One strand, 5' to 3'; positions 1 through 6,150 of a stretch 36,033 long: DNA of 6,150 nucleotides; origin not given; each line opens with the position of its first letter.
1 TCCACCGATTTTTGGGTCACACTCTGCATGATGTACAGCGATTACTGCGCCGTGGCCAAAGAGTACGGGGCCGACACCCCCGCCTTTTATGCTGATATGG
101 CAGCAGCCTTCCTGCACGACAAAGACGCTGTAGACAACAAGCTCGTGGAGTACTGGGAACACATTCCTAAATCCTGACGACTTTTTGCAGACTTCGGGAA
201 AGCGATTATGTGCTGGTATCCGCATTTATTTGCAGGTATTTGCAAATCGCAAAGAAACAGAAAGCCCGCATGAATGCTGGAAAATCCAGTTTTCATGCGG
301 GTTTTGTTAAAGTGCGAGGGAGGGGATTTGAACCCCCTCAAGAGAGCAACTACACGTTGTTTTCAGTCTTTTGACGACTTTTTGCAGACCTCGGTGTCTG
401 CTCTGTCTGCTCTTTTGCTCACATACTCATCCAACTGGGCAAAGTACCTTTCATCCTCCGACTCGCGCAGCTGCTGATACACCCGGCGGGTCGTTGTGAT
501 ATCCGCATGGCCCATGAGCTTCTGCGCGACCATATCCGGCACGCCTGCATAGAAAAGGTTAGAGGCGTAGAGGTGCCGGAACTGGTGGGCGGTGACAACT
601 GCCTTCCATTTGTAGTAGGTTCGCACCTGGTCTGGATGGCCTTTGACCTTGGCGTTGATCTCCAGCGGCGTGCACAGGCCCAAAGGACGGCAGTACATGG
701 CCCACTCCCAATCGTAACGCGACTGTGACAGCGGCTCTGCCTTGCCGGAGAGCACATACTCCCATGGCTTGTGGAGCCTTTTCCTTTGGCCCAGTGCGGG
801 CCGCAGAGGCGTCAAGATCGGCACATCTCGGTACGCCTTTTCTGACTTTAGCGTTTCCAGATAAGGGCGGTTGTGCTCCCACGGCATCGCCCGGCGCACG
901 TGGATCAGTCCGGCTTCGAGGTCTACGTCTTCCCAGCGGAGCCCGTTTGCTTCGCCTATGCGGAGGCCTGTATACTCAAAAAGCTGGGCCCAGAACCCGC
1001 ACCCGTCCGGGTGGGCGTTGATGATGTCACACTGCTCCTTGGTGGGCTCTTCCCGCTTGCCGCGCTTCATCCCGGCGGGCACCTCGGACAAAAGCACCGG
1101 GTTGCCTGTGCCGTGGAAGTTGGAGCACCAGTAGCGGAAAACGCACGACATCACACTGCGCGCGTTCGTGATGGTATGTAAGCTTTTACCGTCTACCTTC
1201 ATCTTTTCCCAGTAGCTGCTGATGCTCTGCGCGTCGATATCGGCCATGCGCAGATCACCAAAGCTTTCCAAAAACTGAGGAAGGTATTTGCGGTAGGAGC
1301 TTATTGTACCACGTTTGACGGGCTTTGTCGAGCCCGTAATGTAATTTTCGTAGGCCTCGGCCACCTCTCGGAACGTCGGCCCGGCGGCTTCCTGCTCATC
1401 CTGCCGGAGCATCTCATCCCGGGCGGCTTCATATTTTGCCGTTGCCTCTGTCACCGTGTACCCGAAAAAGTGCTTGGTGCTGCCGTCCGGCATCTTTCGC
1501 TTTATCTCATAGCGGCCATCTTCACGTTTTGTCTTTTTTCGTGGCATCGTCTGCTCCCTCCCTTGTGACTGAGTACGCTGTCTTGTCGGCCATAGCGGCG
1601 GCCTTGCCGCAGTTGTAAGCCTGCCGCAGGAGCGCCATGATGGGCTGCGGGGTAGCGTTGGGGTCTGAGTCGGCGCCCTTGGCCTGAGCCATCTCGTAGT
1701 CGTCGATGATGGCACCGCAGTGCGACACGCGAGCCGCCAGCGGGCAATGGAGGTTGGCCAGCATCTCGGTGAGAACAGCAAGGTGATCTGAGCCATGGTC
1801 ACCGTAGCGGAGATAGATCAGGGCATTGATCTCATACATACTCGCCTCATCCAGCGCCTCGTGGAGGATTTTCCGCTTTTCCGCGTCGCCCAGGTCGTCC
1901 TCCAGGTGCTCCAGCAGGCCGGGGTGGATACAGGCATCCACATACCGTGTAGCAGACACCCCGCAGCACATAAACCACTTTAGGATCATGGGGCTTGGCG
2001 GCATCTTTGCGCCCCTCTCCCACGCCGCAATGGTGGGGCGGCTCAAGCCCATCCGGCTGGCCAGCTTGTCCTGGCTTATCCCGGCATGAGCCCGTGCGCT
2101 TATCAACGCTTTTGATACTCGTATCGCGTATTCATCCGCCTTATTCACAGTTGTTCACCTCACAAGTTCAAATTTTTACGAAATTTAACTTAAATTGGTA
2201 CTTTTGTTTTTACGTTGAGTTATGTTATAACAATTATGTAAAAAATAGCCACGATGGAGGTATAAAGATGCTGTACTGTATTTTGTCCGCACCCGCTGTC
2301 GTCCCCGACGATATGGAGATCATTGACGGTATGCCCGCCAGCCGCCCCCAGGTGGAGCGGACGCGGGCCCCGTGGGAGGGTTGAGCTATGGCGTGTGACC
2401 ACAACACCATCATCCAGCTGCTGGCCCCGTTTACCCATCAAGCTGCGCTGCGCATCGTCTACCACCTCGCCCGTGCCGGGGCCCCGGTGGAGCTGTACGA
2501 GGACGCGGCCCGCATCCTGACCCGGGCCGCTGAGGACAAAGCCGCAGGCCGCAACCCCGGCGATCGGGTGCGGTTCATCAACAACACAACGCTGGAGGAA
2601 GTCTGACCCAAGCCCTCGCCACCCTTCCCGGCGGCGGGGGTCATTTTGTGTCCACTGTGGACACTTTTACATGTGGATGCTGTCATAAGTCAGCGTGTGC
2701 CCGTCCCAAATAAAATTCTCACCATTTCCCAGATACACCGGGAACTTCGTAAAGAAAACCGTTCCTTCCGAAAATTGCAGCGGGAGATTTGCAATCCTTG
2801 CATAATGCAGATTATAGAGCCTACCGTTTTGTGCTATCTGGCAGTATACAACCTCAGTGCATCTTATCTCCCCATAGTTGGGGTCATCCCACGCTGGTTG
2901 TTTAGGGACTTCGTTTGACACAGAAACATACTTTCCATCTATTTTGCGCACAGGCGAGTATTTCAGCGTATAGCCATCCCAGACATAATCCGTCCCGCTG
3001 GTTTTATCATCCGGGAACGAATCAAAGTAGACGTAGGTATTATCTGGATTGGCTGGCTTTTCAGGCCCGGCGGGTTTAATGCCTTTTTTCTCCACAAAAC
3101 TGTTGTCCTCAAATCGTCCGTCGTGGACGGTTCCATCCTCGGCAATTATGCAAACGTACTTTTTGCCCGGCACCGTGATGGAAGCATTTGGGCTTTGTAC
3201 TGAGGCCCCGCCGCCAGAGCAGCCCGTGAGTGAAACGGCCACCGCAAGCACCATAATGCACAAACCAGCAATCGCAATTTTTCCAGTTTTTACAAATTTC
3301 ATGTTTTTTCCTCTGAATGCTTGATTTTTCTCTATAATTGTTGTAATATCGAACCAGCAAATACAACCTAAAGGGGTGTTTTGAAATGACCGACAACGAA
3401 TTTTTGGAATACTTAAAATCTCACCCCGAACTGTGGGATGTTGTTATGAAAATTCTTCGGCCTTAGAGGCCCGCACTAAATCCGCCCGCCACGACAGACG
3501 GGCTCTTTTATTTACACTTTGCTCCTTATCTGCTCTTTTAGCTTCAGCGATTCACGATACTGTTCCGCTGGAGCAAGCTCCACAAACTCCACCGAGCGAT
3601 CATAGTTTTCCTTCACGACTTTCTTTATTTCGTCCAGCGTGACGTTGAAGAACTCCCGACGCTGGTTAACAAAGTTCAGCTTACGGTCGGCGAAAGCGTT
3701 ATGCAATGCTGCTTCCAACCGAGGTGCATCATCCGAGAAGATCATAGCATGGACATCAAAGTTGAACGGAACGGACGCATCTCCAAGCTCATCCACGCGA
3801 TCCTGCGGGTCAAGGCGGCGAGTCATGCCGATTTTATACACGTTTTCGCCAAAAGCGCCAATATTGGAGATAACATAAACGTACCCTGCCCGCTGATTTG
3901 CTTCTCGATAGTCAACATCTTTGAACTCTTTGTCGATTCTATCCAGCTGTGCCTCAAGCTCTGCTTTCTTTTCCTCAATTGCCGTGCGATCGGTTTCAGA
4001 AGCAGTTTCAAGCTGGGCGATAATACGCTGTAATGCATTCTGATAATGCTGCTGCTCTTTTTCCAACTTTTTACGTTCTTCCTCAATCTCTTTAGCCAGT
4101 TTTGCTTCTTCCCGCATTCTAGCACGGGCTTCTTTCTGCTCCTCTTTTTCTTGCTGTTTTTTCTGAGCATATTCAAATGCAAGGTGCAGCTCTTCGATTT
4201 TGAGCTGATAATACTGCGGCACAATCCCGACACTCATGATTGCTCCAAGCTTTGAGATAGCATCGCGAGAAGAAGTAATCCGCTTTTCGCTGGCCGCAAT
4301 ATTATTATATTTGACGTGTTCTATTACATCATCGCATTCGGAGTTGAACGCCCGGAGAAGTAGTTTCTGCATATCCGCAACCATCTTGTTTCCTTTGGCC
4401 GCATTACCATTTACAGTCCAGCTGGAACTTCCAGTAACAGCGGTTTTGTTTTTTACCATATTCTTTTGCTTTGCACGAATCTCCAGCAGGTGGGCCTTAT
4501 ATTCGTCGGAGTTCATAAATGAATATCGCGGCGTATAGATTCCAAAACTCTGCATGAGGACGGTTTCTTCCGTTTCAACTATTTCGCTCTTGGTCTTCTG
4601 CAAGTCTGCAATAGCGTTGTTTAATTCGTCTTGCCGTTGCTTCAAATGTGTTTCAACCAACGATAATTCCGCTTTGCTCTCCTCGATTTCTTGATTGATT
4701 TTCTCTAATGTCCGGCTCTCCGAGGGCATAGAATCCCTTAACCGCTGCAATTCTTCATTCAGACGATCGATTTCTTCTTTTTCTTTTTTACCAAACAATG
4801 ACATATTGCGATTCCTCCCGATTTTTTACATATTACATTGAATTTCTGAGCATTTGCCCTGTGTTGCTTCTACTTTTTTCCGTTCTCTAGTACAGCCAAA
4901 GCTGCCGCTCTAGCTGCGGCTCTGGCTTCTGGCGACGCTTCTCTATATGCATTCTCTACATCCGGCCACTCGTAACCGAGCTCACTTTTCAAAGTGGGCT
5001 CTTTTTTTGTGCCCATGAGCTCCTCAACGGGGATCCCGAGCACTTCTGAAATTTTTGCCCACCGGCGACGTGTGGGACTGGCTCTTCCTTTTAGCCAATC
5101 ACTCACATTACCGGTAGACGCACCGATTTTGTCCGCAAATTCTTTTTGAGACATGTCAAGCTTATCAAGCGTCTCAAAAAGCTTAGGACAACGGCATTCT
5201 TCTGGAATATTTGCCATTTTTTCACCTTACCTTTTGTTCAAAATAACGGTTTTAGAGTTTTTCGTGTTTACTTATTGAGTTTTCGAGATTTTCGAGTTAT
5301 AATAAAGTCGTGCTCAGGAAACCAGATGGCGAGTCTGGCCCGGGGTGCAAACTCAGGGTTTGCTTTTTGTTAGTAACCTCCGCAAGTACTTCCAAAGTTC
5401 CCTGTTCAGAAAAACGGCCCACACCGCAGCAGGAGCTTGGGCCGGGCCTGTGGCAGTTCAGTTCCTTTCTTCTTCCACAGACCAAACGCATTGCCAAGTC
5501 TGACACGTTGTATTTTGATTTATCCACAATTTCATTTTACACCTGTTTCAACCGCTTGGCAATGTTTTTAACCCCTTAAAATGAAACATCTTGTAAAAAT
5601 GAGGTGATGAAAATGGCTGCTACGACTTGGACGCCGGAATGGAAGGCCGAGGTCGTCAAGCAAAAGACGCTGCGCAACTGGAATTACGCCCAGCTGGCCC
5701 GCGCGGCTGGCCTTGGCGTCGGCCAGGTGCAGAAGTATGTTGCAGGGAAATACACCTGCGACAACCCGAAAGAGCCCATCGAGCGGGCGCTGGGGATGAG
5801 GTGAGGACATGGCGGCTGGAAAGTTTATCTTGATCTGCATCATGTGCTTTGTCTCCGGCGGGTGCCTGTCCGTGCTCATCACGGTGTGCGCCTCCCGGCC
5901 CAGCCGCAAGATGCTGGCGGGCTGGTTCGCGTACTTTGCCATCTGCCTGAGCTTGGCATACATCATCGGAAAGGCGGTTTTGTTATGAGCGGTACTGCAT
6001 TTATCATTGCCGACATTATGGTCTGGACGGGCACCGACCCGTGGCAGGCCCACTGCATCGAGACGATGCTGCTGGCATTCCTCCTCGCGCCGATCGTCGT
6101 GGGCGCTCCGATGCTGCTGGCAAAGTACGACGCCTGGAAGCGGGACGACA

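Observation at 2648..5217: Accessory island in the lysogeny module: Sie-type lipoprotein + DUF4041/T5orf172 nuclease-like protein + HTH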

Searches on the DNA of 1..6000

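Call 87: search_rna_families(source=window, start=1, end=6000, threshold=evalue, max_evalue=0.1)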
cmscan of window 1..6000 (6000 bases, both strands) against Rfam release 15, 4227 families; matches with E-value up to 0.1: 2.
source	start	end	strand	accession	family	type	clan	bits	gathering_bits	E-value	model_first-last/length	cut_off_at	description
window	478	607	+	RF02277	Hammerhead_HH10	Gene; ribozyme;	CL00010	25.5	75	0.083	1-125/125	no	Hammerhead ribozyme HH10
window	5442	5521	-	RF01880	Xist_exon1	Gene; lncRNA;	-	23.6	50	0.0025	1-85/85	no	X-chromosome inactivation gene exon 1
